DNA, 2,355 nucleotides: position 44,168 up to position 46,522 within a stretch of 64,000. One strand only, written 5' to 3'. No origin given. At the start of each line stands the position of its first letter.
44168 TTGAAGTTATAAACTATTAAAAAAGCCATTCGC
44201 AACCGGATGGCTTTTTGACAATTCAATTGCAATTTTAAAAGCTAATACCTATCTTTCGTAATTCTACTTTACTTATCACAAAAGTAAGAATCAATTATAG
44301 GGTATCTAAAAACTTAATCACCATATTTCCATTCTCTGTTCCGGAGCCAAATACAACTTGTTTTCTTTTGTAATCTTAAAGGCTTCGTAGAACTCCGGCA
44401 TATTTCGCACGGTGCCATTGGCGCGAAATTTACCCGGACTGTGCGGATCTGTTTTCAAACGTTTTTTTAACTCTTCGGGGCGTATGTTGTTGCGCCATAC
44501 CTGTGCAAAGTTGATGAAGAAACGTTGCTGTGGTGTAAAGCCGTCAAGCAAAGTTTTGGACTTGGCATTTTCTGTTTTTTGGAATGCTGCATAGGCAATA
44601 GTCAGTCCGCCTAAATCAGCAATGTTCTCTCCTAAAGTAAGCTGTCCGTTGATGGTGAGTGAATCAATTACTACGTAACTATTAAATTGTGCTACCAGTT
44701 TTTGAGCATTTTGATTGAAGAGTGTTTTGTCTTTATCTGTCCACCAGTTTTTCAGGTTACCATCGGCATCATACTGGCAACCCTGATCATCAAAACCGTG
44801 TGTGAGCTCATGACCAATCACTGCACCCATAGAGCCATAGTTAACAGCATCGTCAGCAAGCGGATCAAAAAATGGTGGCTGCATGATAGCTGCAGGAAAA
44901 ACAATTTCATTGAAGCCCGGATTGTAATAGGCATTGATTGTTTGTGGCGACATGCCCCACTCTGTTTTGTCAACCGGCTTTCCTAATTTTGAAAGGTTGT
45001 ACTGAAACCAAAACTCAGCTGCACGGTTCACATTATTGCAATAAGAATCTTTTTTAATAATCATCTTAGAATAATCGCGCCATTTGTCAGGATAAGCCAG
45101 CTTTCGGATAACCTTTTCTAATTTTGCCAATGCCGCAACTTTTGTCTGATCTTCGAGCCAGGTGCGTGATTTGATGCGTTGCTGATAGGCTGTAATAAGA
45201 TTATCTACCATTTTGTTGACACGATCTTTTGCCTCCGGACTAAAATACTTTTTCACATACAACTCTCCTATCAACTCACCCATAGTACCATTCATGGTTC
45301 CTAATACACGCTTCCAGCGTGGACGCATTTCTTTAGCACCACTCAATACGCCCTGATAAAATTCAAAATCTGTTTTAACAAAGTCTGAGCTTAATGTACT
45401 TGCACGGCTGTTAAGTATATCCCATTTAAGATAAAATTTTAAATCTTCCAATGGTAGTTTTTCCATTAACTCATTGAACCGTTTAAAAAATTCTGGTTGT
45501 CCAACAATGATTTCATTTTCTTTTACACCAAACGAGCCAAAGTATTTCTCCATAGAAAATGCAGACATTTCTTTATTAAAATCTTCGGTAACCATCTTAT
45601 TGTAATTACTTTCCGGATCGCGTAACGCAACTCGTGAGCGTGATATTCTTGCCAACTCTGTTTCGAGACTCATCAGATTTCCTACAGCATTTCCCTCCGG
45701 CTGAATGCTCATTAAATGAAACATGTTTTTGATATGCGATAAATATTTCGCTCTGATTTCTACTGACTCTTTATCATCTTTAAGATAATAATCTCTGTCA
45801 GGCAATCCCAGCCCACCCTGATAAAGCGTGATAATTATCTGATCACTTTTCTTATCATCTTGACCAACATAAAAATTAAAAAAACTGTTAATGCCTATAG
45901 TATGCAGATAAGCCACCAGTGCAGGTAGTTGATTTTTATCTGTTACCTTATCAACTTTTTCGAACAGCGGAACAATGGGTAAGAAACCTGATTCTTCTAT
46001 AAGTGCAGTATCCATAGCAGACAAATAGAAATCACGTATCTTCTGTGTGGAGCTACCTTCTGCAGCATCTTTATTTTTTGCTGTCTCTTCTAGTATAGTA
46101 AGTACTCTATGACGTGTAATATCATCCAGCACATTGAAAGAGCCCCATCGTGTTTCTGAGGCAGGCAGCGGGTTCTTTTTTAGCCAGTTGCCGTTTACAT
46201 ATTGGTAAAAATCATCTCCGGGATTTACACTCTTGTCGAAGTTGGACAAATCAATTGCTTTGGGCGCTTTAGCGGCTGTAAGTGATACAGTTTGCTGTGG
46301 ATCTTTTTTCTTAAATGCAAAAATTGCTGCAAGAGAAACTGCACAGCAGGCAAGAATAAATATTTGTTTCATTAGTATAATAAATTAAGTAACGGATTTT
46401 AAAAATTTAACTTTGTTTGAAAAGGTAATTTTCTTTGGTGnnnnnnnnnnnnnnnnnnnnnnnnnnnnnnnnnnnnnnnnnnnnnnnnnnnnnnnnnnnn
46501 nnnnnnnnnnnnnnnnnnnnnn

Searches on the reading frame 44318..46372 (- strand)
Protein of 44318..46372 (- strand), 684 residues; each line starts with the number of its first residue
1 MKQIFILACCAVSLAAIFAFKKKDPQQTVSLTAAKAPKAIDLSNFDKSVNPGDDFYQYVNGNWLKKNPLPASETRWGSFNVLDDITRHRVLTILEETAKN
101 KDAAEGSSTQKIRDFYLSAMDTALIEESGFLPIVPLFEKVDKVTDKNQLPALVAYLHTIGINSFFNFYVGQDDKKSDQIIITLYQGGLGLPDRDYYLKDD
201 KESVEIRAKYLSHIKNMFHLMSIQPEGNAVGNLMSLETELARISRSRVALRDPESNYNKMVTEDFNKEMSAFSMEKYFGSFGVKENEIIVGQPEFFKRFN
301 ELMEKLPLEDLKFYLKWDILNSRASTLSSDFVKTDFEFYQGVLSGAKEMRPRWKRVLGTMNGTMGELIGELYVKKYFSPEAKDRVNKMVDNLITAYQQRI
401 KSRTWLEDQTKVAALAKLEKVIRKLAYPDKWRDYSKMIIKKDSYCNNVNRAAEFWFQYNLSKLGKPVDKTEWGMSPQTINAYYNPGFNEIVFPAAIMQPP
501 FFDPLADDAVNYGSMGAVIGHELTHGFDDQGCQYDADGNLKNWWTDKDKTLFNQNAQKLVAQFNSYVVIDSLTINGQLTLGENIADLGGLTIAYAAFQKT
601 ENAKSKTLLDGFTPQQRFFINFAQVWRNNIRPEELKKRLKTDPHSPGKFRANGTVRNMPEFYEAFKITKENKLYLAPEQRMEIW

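Call 35: search_protein_families(library=pfam, proteins=[window:44318-46372:-], max_evalue=0.001)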
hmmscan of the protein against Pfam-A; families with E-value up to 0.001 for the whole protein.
window:44318-46372:- (684 aa): 2 families
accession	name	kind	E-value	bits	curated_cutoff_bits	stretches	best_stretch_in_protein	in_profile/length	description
PF05649.18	Peptidase_M13_N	-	7.4e-121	404.6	32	1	51-428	1-381/381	Peptidase family M13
PF01431.27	Peptidase_M13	-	2.1e-77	259.8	24.5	1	480-680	1-204/205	Peptidase family M13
